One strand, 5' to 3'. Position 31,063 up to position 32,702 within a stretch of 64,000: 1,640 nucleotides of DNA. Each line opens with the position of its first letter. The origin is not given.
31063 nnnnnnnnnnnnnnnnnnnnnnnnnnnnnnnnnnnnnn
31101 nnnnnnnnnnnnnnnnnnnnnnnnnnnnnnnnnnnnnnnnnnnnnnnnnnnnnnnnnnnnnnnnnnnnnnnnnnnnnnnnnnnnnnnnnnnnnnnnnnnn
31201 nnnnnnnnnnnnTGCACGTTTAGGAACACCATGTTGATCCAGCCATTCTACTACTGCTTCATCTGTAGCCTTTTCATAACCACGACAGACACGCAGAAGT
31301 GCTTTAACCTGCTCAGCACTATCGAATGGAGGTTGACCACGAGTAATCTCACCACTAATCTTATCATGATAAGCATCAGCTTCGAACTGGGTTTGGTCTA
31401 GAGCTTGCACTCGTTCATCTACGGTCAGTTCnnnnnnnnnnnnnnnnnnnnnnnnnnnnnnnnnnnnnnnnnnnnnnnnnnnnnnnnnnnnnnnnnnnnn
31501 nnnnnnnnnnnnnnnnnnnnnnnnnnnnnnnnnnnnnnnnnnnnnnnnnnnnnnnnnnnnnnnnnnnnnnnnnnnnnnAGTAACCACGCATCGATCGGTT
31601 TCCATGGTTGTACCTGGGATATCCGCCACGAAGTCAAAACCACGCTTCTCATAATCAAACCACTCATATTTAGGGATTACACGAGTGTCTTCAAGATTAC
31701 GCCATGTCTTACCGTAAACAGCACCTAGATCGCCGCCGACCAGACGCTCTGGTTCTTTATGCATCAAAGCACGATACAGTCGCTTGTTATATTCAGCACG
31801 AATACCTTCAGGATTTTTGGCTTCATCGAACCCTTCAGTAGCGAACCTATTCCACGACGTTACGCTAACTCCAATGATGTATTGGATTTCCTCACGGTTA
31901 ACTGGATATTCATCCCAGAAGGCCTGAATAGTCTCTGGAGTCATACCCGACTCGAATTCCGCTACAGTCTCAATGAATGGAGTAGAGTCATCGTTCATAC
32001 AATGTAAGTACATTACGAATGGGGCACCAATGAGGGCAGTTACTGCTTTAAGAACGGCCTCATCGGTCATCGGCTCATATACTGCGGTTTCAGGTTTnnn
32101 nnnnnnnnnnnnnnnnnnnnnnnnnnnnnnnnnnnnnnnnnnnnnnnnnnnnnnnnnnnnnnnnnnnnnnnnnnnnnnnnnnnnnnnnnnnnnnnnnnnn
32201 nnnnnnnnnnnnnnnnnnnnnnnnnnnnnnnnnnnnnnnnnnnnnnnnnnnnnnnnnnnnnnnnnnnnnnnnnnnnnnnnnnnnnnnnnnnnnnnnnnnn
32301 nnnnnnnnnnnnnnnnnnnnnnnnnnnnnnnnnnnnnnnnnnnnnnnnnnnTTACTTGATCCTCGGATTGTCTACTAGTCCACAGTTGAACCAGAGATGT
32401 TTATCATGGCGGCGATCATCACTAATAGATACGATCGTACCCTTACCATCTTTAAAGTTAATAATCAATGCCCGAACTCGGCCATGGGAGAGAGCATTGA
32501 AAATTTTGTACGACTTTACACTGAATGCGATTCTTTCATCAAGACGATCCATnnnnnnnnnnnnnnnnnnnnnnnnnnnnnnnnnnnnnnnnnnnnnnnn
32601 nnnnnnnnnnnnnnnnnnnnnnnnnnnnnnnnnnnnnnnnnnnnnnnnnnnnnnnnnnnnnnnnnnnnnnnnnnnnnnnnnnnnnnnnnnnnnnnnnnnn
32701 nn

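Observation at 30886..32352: ThyA-family enzyme interrupted by three large lineage-specific insertions (488 aa versus about 264 aa for canonical ThyA)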

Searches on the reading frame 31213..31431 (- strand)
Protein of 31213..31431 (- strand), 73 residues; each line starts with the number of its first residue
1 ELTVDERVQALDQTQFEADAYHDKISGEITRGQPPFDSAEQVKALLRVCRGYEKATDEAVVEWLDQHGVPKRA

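Call 18: search_protein_families(library=pfam, proteins=[window:31213-31431:-], max_evalue=10)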
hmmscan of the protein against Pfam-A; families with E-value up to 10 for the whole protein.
seq(73 aa): 2 families
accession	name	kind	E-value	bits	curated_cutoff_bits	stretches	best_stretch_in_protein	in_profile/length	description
PF08956.15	DUF1869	-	0.008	16.5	21.3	1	35-63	31-59/59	Domain of unknown function (DUF1869)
PF22798.2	DUF5817_CT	-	0.092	13.1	29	1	51-71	9-29/54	DUF5817, C-terminal domain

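Call 50: search_protein_families(library=phrogs, proteins=[window:31216-31431:-], max_evalue=0.01)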
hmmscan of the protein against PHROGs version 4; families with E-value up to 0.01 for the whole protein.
window:31216-31431:- (72 aa): 0 families

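Call 92: search_solved_structures(query=A6, max_evalue=1, show_alignments=2)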
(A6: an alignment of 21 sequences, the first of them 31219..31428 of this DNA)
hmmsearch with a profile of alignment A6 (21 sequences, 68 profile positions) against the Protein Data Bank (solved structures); distinct sequences matched with E-value up to 1: 5.
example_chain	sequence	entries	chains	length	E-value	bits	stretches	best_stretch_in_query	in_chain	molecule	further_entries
5goe_A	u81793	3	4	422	0.42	14.3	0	3-59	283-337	Mitofusin-1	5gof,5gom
5go4_A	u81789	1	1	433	0.46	14.2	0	3-59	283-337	Mitofusin-1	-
5gnt_A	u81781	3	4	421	0.5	14.1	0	3-59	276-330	Mitofusin-1 | Mitofusin-1,Mitofusin-1 fusion protein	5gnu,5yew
5gnr_A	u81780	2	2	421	0.5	14.1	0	3-59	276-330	Mitofusin-1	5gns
5yew_A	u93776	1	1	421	0.51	14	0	3-59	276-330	Mitofusin-1,Mitofusin-1 fusion protein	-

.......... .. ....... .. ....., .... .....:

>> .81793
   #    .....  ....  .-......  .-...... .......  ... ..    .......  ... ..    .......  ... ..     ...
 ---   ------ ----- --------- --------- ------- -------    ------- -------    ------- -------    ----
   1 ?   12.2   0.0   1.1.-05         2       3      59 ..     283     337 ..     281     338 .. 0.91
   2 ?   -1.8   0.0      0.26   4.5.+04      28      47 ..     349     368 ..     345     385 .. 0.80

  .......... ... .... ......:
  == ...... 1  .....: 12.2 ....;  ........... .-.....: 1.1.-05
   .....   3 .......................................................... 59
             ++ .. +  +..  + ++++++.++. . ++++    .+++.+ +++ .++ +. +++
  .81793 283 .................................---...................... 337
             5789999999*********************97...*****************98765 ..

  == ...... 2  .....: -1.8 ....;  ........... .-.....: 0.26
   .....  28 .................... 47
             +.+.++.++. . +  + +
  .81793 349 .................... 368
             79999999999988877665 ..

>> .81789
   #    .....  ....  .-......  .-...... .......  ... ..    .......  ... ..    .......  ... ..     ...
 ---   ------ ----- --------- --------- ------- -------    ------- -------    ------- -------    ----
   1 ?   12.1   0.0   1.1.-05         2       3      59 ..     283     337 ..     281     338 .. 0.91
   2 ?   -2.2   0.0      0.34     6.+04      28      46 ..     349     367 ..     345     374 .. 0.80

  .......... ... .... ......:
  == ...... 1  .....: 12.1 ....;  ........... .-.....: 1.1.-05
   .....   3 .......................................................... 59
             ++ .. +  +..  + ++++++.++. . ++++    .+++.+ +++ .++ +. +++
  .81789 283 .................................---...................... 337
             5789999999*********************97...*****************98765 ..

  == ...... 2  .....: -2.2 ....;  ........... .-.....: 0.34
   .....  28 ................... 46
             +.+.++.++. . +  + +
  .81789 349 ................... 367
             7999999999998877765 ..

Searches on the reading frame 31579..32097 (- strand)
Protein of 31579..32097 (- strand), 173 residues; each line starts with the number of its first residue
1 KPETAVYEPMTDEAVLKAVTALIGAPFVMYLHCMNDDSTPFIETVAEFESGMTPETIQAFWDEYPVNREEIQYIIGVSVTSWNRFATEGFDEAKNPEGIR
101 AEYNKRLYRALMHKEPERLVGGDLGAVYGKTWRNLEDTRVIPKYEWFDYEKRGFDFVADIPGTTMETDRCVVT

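Call 39: predict_structure(alignment_id=A2)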
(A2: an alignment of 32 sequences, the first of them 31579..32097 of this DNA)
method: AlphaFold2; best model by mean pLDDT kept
length: 173 residues; sequences in the alignment: 32
mean_pLDDT: 89.2   pTM: 0.67
mean pLDDT of the five models: 89.2, 88.1, 87.8, 87.4, 87.3
residues with pLDDT >= 90: 132; 70-90: 27; 50-70: 5; < 50: 9
segments of 3 or more residues with pLDDT < 50: 127-135
pLDDT, mean of each block of 10 residues (from residue 1): 89 97 96 84 97 96 94 96 93 94 97 95 60 58 91 88 92 88
secondary structure, 60 per line:
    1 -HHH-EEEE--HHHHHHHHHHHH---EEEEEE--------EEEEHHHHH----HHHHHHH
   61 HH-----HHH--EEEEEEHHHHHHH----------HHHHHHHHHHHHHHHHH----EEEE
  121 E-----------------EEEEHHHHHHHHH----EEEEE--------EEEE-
elements in order: E6-9 H12-23 E27-32 E41-44 H45-49 H54-62 E73-78 H79-85 H96-112 E117-121 E139-142 H143-151 E156-160 E169-172

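Call 47: fold_search(model_id=the predicted structure, library=viral)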
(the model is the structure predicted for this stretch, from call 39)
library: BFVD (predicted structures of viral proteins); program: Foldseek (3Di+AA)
matches with E <= 10: 307; with E <= 0.001: 1
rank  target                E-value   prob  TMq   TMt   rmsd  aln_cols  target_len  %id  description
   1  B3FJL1                9.1e-16  1.00  0.50  0.21  14.8       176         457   44  thymidylate synthase [Pseudomonas phage 201phi2-1]
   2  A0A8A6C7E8            1.4e-02  0.90  0.25  0.13   8.9       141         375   14  (no name in the UniProt tables at hand)
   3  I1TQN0                5.7e-02  0.30  0.19  0.09  15.3       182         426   19  (no name in the UniProt tables at hand)
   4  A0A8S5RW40            6.5e-02  0.11  0.18  0.13  23.3       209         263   11  Uncharacterized protein [Siphoviridae sp. ctHip2]
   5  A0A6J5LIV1            7.8e-02  0.30  0.22  0.28  15.6       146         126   14  SprT-like [uncultured Caudovirales phage]
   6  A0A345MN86            2.7e-01  0.06  0.15  0.07  17.3       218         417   12  (no name in the UniProt tables at hand)
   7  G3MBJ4                3.5e-01  0.21  0.25  0.27  11.4       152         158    4  Gp132 [Bacillus phage G]
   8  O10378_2              4.2e-01  0.08  0.18  0.04  16.9       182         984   11  RNA-directed RNA polymerase L [Rice yellow stunt virus]
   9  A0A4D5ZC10            4.7e-01  0.23  0.22  0.33   9.4        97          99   18  Uncharacterized protein [Burkholderia phage BcepSaruman]
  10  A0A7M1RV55            5.7e-01  0.14  0.16  0.13   9.1        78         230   10  Uncharacterized protein [uncultured phage cr125_1]
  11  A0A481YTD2            5.7e-01  0.11  0.19  0.08  10.9       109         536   10  Ubiquitin carboxyl-terminal hydrolase [Marseillevirus LCMAC102]
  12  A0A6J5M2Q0            6.0e-01  0.08  0.18  0.18  15.6       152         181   11  IrrE N-terminal-like domain-containing protein [uncultured Caudovirales phage]
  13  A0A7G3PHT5            6.4e-01  0.12  0.17  0.15  12.6       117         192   14  Uncharacterized protein [Sphingomonas phage vB_StuS_MMDA13]
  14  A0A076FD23            7.3e-01  0.28  0.20  0.15   5.9        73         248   10  PmV-like protein [Penaeus monodon nudivirus]
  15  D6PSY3                7.3e-01  0.20  0.18  0.10   5.9        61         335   13  Putative structure protein [Lactobacillus phage LBR48]
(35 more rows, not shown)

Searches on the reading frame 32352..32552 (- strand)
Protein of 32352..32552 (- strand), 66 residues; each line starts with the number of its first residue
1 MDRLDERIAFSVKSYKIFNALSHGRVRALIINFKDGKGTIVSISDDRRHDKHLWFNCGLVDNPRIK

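Call 88: search_protein_families(library=pfam, proteins=[window:32352-32552:-], max_evalue=0.001)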
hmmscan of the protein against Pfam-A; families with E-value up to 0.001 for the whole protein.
window:32352-32552:- (66 aa): 0 families
